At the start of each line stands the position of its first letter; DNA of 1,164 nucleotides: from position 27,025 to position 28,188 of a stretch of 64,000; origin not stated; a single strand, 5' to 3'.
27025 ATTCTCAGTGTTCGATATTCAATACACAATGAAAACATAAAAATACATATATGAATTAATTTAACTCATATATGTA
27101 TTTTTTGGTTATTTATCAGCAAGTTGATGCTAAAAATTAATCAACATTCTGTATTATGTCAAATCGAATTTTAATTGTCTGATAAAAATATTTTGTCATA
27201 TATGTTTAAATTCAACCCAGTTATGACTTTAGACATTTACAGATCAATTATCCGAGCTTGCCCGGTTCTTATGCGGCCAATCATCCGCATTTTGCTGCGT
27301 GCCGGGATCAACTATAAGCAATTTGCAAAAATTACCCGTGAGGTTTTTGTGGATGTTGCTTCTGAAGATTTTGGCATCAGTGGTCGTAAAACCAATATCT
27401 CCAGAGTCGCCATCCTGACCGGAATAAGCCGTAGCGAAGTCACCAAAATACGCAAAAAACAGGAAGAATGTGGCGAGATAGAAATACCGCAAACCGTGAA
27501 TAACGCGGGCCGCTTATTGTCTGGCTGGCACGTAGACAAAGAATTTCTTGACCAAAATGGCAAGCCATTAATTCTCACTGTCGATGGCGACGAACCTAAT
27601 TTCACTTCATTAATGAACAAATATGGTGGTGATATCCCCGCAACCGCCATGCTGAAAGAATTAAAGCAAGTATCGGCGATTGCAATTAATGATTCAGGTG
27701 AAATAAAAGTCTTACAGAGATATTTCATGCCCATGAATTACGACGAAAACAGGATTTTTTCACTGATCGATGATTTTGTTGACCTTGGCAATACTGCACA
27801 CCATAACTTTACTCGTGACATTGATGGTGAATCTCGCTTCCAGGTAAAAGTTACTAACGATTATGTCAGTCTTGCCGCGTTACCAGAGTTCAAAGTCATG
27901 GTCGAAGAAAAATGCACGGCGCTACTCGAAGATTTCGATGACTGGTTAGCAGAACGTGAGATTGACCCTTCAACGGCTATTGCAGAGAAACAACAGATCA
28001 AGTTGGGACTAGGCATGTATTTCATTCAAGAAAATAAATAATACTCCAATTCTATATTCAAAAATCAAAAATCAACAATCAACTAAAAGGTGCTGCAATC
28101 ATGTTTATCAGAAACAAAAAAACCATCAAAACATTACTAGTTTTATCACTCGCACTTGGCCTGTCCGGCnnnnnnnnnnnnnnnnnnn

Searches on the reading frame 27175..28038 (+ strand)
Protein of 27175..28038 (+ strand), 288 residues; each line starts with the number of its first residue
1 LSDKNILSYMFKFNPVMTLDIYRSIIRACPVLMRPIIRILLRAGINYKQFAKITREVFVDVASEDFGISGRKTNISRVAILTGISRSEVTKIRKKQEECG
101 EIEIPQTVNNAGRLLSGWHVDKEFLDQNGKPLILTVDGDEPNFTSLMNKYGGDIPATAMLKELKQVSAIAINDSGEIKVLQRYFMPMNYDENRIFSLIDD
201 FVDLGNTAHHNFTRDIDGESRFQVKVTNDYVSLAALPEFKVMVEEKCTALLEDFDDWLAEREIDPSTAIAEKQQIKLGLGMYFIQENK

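Call 6: search_protein_families(library=pfam, proteins=[window:27175-28038:+], max_evalue=0.1)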
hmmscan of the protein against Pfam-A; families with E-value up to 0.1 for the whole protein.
window:27175-28038:+ (288 aa): 1 family
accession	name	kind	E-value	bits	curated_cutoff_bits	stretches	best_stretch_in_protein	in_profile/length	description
PF20112.4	DUF6502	-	2.1e-47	161.6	27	1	25-287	4-264/268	Family of unknown function (DUF6502)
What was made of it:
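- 27202..28041 (+): DUF6502 gene (PF20112), a putative winged-helix DNA-binding regulator and first gene of the operon. list_orfs starts it at TTG 27175. Pfam E=2e-47 (call 6).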

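Call 8: find_related_loci(query=window:27175-28038:+, collection=genome_contigs, flank=4000)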
Query window:27175-28038:+ (288 aa) in genome_contigs; peptide patterns used: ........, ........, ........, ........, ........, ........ (x = any residue, [..] = any of these).
35 stretches matched a pattern; 2 encode a relative of the query (tblastn E <= 1e-3); 2 distinct loci.
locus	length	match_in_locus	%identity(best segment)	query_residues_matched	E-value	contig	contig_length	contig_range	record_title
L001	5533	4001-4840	71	7-287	6e-139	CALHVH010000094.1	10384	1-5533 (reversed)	MAG: uncultured Gammaproteobacteria bacterium isolate R3_Bin_Bin_90_sub_1 genome assembly, contig: c_000000177388, whole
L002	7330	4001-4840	67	5-285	2e-129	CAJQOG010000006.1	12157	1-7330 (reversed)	MAG: uncultured Gammaproteobacteria bacterium isolate 10_20180426_Bin_METABAT_78_1 genome assembly, contig: c_0000034080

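Call 14: find_related_loci(query=A1, collection=metagenome_contigs, flank=3000)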
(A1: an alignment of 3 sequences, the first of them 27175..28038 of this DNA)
Query A1 (288 aa) in metagenome_contigs; peptide patterns used: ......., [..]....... (x = any residue, [..] = any of these).
365 stretches matched a pattern; 1 encode a relative of the query (tblastn E <= 1e-3); 1 distinct loci.
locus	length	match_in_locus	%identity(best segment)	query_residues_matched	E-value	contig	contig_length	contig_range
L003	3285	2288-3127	68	5-285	7e-137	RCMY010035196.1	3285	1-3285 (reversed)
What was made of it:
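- Tried and rejected: The metagenome scan gave one truncated locus (call 14).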

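Call 20: search_protein_families(library=ncbifam, proteins=[window:27175-28038:+, L001:4892-5176:+, L002:4889-5248:+], max_evalue=1)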
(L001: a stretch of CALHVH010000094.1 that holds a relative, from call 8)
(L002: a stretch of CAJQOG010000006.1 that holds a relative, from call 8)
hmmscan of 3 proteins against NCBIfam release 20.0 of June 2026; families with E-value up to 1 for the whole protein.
window:27175-28038:+ (288 aa): 2 families
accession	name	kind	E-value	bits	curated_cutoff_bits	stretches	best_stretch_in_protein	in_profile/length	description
TIGR04074.1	bacter_Hen1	equivalog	0.037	12.5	340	1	165-260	117-213/462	3' terminal RNA ribose 2'-O-methyltransferase Hen1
NF006613.0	PRK09177.1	equivalog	0.046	13.3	138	1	150-209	42-103/159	xanthine phosphoribosyltransferase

L001:4892-5176:+ (95 aa): 1 family
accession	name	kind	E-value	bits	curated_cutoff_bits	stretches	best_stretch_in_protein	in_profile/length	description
NF052634.1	Riean_0653_fam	subfamily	0.043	14.7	57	1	9-86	4-85/176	Riean_0653 family protein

L002:4889-5248:+ (120 aa): 1 family
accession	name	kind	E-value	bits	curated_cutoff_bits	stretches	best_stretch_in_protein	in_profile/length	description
NF033212.1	SapB_AmfS_lanti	subfamily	0.12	12.5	25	1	71-94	19-38/42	SapB/AmfS family lanthipeptide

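Call 31: find_homologous_proteins(query=window:27175-28038:+, max_evalue=0.00001)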
Query window:27175-28038:+ (288 aa): 41 proteins with E <= 0.00001 among 1258 candidates.
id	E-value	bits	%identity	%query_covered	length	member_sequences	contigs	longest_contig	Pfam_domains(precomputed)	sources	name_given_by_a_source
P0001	4.7e-165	566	100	89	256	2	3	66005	PF20112.5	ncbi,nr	ncbi:MAG: hypothetical protein HKN88_06400 [Gammaproteobacteria bacterium]|nr:hypothetical protein [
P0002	4.8e-137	474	78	97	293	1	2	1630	PF20112.5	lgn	-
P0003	9.2e-128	444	71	97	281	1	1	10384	PF20112.5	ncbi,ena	-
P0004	1.4e-125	436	74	94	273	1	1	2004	PF20112.5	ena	-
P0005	1.1e-123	430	70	97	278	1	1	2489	PF20112.5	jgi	-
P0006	5.5e-123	428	70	96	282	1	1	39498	PF20112.5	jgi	-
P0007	1.7e-122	426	70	96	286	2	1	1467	PF20112.5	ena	-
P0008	4.5e-121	422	68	98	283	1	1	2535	PF20112.5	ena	-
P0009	1.4e-120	420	68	96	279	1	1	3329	PF20112.5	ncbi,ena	-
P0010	1.9e-120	420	68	96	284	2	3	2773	PF20112.5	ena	-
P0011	7.2e-119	414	68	96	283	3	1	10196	PF20112.5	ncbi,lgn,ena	-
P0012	1.4e-117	410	67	96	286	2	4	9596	PF20112.5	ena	-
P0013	7.1e-117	408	67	96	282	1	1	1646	PF20112.5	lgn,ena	-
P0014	1.1e-111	391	64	94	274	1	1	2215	PF20112.5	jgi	-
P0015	1.3e-106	374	61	94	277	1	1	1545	PF20112.5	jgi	-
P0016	4.7e-93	330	54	94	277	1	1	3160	PF20112.5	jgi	-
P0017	3.8e-87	310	54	94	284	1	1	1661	PF20112.5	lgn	-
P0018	9.5e-82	293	52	93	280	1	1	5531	PF20112.5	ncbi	-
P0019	9.8e-80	286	51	94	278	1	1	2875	PF20112.5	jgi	-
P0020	6.5e-78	280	49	93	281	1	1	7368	PF20112.5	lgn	-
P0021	4.3e-75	271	46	94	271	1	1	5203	PF20112.5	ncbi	-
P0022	2.1e-67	246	45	92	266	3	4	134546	PF20112.5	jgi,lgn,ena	jgi:hypothetical protein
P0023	3.4e-63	232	43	74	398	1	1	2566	PF20112.5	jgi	-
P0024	4.5e-62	228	44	89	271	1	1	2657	PF20112.5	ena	-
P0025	5.9e-62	228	62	60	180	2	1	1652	PF20112.5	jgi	jgi:hypothetical protein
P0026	3.1e-60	222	44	91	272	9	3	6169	PF20112.5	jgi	-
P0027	5.5e-57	211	41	91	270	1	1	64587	PF20112.5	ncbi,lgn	-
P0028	1.6e-54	203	40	91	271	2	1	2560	PF20112.5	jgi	jgi:hypothetical protein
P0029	1.9e-53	200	40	91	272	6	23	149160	PF20112.5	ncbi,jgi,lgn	ncbi:MAG TPA: DUF6502 family protein [Gammaproteobacteria bacterium]|jgi:hypothetical protein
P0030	1.7e-50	190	37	92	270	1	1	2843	PF20112.5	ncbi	-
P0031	7.4e-50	188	36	92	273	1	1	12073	PF20112.5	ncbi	-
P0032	1.2e-49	187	36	92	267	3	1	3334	PF20112.5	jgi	-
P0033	2.1e-48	183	36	92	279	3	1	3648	PF20112.5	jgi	-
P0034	2.6e-46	176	37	89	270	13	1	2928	PF20112.5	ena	-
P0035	3.6e-45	173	35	92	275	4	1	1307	PF20112.5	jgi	jgi:hypothetical protein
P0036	6.3e-44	169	35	92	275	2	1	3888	PF20112.5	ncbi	-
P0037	6.0e-43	165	35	92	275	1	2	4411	PF20112.5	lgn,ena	-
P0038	6.9e-42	162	36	94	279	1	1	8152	PF20112.5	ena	-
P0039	2.9e-41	160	36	94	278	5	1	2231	PF20112.5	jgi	jgi:hypothetical protein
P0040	3.6e-41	160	35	94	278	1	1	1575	PF20112.5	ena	-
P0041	2.4e-39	154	36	83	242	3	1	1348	PF20112.5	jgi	-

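Call 33: find_encoding_contigs(protein=P0006, flank=3000, max_places=2)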
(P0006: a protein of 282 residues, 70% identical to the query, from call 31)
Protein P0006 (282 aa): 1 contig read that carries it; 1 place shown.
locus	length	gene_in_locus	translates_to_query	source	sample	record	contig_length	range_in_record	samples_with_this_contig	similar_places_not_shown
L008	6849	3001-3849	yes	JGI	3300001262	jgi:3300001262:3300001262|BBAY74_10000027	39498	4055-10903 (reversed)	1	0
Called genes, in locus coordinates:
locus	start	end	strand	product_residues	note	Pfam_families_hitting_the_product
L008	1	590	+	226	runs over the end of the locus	-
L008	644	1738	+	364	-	PF01209:Ubie_methyltran, PF01728:FtsJ (weak), PF13489:Methyltransf_23, PF08241:Methyltransf_11, PF08242:Methyltransf_12, PF13649:Methyltransf_25, PF13847:Methyltransf_31, PF05148:Methyltransf_8 (weak), +1 more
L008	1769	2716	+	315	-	PF04055:Radical_SAM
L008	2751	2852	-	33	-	-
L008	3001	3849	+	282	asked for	PF20112:DUF6502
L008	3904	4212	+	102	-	-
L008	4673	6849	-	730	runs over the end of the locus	PF17803:Cadherin_4 (weak), PF08787:Alginate_lyase2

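Call 34: find_encoding_contigs(protein=P0022, flank=3000, max_places=2)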
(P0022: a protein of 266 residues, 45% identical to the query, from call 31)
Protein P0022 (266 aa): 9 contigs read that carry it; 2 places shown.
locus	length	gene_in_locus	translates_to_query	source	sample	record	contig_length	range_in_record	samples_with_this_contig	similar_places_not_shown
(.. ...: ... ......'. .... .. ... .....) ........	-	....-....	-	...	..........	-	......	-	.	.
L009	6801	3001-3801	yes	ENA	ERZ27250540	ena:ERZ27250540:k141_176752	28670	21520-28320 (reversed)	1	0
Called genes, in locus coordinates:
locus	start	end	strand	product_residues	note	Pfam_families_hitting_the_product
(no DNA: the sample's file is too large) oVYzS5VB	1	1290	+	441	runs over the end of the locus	PF03219:TLC (faint), PF07690:MFS_1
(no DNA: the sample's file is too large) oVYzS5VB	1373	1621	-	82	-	PF11127:YgaP-like_TM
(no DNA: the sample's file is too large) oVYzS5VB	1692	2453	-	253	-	PF00027:cNMP_binding, PF13545:HTH_Crp_2, PF00325:Crp (faint)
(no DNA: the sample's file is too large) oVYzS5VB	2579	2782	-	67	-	-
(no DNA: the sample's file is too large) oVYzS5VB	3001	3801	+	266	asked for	PF20112:DUF6502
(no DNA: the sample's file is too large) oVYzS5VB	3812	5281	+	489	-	PF18914:DUF5666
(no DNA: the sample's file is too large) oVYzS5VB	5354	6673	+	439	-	PF04101:Glyco_tran_28_C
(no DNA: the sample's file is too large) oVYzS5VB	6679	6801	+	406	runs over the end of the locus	PF13439:Glyco_transf_4 (faint), PF20706:GT4-conflict, PF00534:Glycos_transf_1, PF13692:Glyco_trans_1_4, PF13524:Glyco_trans_1_2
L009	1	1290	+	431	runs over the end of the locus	PF03219:TLC (faint), PF07690:MFS_1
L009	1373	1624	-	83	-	PF11127:YgaP-like_TM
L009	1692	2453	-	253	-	PF00027:cNMP_binding, PF13545:HTH_Crp_2, PF00325:Crp (faint)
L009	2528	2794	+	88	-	-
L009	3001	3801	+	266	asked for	PF20112:DUF6502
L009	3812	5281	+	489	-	PF18914:DUF5666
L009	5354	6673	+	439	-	PF04101:Glyco_tran_28_C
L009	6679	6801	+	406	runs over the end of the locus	PF13439:Glyco_transf_4 (faint), PF20706:GT4-conflict, PF00534:Glycos_transf_1, PF13692:Glyco_trans_1_4, PF13524:Glyco_trans_1_2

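Call 37: find_encoding_contigs(protein=P0018, flank=3000, max_places=1)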
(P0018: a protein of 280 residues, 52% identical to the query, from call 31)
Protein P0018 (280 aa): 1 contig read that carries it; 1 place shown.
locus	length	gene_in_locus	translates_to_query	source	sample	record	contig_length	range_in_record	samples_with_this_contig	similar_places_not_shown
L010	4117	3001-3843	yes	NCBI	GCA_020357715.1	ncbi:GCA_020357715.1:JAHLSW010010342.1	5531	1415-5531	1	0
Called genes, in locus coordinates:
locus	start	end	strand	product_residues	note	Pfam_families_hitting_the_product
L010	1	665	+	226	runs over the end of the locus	PF00535:Glycos_transf_2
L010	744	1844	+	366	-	PF01135:PCMT (weak), PF01728:FtsJ (weak), PF13489:Methyltransf_23, PF01209:Ubie_methyltran, PF13649:Methyltransf_25, PF13847:Methyltransf_31, PF08241:Methyltransf_11, PF08242:Methyltransf_12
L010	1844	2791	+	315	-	PF04055:Radical_SAM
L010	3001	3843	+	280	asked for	PF20112:DUF6502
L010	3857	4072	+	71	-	-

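Call 38: find_encoding_contigs(protein=P0020, flank=3000, max_places=1)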
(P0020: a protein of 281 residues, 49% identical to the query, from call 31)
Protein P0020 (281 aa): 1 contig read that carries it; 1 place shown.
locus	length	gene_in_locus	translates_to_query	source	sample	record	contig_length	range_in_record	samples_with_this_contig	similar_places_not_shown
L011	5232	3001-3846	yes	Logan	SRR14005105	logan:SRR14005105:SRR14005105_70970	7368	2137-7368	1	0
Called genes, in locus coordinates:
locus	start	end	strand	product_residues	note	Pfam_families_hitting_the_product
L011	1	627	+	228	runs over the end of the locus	PF00535:Glycos_transf_2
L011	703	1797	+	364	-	PF01135:PCMT (weak), PF01209:Ubie_methyltran, PF01728:FtsJ (weak), PF13489:Methyltransf_23, PF08241:Methyltransf_11, PF08242:Methyltransf_12, PF13649:Methyltransf_25, PF13847:Methyltransf_31, +1 more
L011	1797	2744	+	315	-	PF04055:Radical_SAM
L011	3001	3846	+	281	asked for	PF20112:DUF6502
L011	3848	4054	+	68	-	-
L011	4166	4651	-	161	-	PF01590:GAF, PF13185:GAF_2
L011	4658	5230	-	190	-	?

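Call 39: find_encoding_contigs(protein=P0021, flank=3000, max_places=1)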
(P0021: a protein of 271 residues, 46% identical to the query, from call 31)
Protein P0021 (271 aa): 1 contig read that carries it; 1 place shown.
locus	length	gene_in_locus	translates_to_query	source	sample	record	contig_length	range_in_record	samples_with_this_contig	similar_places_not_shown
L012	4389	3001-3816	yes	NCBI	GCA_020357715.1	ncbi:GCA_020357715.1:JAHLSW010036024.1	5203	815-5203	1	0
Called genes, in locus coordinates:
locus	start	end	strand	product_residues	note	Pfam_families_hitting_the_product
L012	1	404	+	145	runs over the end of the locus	PF03653:UPF0093, PF05425:CopD (weak)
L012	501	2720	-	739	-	PF07715:Plug, PF00593:TonB_dep_Rec_b-barrel, PF14905:OMP_b-brl_3 (faint)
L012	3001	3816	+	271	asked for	PF20112:DUF6502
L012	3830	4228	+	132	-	-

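Call 40: find_encoding_contigs(protein=P0027, flank=3000, max_places=1)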
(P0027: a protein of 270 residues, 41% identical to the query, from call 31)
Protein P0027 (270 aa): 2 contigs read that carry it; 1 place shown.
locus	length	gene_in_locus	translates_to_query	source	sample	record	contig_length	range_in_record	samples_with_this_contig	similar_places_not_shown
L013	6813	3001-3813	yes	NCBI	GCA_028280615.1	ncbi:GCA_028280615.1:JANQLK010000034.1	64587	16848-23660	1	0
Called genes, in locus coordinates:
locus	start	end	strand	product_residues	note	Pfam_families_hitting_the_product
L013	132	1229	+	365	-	PF00899:ThiF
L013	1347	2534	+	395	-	PF13088:BNR_2 (faint), PF02012:BNR (faint), PF15902:Sortilin-Vps10 (weak)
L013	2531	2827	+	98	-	-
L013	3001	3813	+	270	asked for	PF20112:DUF6502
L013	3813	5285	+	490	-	PF18914:DUF5666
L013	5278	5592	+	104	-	-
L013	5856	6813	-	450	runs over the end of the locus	PF00209:SNF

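Call 42: find_encoding_contigs(protein=P0029, flank=3000, max_places=2)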
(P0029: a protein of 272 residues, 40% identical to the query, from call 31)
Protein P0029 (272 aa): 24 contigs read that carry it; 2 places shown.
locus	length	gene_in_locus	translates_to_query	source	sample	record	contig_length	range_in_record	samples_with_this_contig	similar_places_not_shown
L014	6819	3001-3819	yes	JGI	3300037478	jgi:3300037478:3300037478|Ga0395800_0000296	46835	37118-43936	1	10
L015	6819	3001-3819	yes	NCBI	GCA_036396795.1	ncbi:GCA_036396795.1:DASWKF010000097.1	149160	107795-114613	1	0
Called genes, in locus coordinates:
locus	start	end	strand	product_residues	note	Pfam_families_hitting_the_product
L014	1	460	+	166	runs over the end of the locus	PF00034:Cytochrom_C (weak), PF13442:Cytochrome_CBB3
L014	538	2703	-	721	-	PF06452:CBM9_1, PF19313:DUF5916 (weak)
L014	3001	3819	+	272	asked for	PF20112:DUF6502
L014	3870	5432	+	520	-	PF18914:DUF5666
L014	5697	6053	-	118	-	-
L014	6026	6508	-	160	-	-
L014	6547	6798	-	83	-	PF00076:RRM_1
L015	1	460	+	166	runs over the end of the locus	PF00034:Cytochrom_C (weak), PF13442:Cytochrome_CBB3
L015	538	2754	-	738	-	PF06452:CBM9_1, PF19313:DUF5916 (weak)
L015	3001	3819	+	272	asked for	PF20112:DUF6502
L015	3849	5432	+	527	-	PF18914:DUF5666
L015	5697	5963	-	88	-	-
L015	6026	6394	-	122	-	-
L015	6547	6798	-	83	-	PF00076:RRM_1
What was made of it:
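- On RiPP precursor: It is absent from the L012 small-partner locus and from the distant DUF6502 loci (calls 34, 39, 40, 42).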

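Call 43: find_encoding_contigs(protein=P0031, flank=3000, max_places=1)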
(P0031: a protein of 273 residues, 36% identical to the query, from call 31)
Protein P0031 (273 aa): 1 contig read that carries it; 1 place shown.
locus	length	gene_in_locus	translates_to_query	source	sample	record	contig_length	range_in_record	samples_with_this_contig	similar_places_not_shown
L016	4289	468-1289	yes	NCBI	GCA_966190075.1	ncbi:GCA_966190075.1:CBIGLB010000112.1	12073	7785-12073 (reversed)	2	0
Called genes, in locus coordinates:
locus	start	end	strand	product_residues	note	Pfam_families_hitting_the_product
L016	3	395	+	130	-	?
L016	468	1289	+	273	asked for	PF20112:DUF6502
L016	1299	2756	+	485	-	PF18914:DUF5666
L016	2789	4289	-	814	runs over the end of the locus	-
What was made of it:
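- It occupies the same position as the DUF5666 partner in distant loci (calls 34, 40, 42, 43).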

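Call 44: find_encoding_contigs(protein=P0038, flank=3000, max_places=1)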
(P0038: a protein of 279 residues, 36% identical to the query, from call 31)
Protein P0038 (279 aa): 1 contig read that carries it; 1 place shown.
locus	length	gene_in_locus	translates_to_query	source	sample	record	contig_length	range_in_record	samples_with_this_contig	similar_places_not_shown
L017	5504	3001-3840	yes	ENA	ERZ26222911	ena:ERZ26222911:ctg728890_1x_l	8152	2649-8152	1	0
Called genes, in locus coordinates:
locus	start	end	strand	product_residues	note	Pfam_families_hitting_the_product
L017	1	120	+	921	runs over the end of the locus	?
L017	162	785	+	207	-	PF04354:ZipA_C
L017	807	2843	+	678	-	PF22745:Nlig-Ia, PF01653:DNA_ligase_aden, PF03120:OB_DNA_ligase, PF03119:DNA_ligase_ZBD, PF14520:HHH_5 (weak), PF12826:HHH_2, PF14520:HHH_5 (weak), PF00533:BRCT, +1 more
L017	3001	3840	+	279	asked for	PF20112:DUF6502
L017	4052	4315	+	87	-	-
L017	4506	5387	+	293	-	PF20112:DUF6502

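Call 45: find_encoding_contigs(protein=P0012, flank=3000, max_places=2)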
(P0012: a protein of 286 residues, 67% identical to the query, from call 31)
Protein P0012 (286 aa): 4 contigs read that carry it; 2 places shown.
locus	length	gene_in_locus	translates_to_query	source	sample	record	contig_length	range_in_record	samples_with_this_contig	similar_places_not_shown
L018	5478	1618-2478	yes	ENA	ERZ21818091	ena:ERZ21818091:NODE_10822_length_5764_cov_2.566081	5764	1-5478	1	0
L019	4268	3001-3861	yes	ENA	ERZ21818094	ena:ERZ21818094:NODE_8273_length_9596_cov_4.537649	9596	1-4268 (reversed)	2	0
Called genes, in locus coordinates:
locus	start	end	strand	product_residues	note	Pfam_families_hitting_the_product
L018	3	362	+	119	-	?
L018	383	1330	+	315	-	PF04055:Radical_SAM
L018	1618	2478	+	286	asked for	PF20112:DUF6502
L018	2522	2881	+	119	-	-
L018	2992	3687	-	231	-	PF09365:DUF2461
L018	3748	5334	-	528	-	PF13428:TPR_14 (faint), PF13432:TPR_16 (faint), PF13431:TPR_17 (faint), PF07719:TPR_2 (faint), PF00685:Sulfotransfer_1, PF13469:Sulfotransfer_3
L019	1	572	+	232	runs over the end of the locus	PF00535:Glycos_transf_2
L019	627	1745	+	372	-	PF01209:Ubie_methyltran, PF01728:FtsJ (weak), PF13489:Methyltransf_23, PF08241:Methyltransf_11, PF08242:Methyltransf_12, PF13649:Methyltransf_25, PF13847:Methyltransf_31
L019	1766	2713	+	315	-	PF04055:Radical_SAM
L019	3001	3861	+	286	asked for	PF20112:DUF6502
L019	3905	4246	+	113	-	-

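Call 53: predict_structure(alignment_id=A3)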
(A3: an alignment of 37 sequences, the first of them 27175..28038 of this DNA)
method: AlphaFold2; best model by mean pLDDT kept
length: 288 residues; sequences in the alignment: 37
mean_pLDDT: 83.1   pTM: 0.64
mean pLDDT of the five models: 83.1, 81.3, 79.1, 77.4, 76.5
residues with pLDDT >= 90: 95; 70-90: 155; 50-70: 22; < 50: 16
segments of 3 or more residues with pLDDT < 50: 1-16
pLDDT, mean of each block of 10 residues (from residue 1): 45 56 85 86 83 91 86 92 94 87 65 89 94 94 95 88 90 94 72 75 85 85 85 90 88 86 73 77 78
secondary structure, 60 per line:
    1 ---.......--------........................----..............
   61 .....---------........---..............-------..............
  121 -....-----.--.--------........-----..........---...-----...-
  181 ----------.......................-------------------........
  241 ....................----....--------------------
elements in order: H4-10 H19-42 H47-65 H75-82 H86-99 H107-120 H143-150 H156-165 E169-171 E177-179 H191-213 H233-260 H265-268
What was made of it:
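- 27202..28041 (+): AF2 model pLDDT 83 with two HTH/winged-helix-like modules (call 53).
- On RRNPP-type signalling cassette: Calls 6 and 53: there is no TPR family hit.
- No TPR-type peptide-binding domain is present in DUF6502 (calls 6, 53).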

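Call 56: fold_search(model_id=the predicted structure, library=pdb)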
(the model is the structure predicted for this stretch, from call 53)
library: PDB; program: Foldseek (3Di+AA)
matches with E <= 10: 597; with E <= 0.001: 0
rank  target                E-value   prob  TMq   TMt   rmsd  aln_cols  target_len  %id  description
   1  2x4h_A                2.1e-01  0.38  0.15  0.29  14.9       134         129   16  Crystal Structure of the hypothetical protein SSo2273 from Sulfolobus solfataricus (released 2010-07-21)
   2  5aip_B                2.4e-01  0.33  0.16  0.31  15.4       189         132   14  Crystal structure of NadR in complex with 4-hydroxyphenylacetate (released 2016-03-02)
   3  7tb6                  2.8e-01  0.21  0.16  0.17  16.8       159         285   10  Structure of S. maltophilia CapW (released 2022-01-19)
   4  3eco_A                3.0e-01  0.23  0.17  0.29  14.9       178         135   12  Crystal structure of MepR, a transcription regulator of the Staphylococcus aureus multidrug efflux pump MepA (released 2009-02-10)
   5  2x4h_C                3.2e-01  0.28  0.14  0.28  14.1       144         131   13  Crystal Structure of the hypothetical protein SSo2273 from Sulfolobus solfataricus (released 2010-07-21)
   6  1wsu_A                3.5e-01  0.35  0.16  0.32  13.1       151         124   12  C-terminal domain of elongation factor selB complexed with SECIS RNA (released 2005-01-25)
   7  4fx0_B                3.5e-01  0.20  0.15  0.27  19.2       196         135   15  Crystal structure of M. tuberculosis transcriptional regulator MosR (released 2012-09-26)
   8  8ylg_A                3.7e-01  0.20  0.17  0.27  15.8       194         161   13  Crystal structure of Burkholderia thailandensis MftR in complex with operator DNA (released 2024-11-13)
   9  2v9v                  4.0e-01  0.21  0.16  0.28  12.8       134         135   16  Crystal Structure of Moorella thermoacetica SelB(377-511) (released 2007-09-11)
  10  2fxa_A                4.0e-01  0.14  0.16  0.25  16.0       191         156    9  Structure of the Protease Production Regulatory Protein hpr from Bacillus subtilis. (released 2006-03-14)
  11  4lln_J                4.4e-01  0.18  0.16  0.27  15.1       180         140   10  Crystal structure of S. aureus MepR-DNA complex (released 2014-05-14)
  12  5fb2_A                5.3e-01  0.20  0.18  0.31  15.4       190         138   12  S. aureus MepR F27L Mutant bound to oligodeoxyribonucleotide (released 2016-12-14)
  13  4lln_D                5.3e-01  0.16  0.14  0.26  15.4       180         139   12  Crystal structure of S. aureus MepR-DNA complex (released 2014-05-14)
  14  8gzi                  5.3e-01  0.13  0.20  0.16  18.9       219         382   13  Crystal Structure of ApiI in complex with SAH (released 2023-09-27)
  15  5ffx_D                5.6e-01  0.21  0.17  0.31  14.7       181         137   12  S. aureus MepR G34K Mutant (released 2016-12-21)
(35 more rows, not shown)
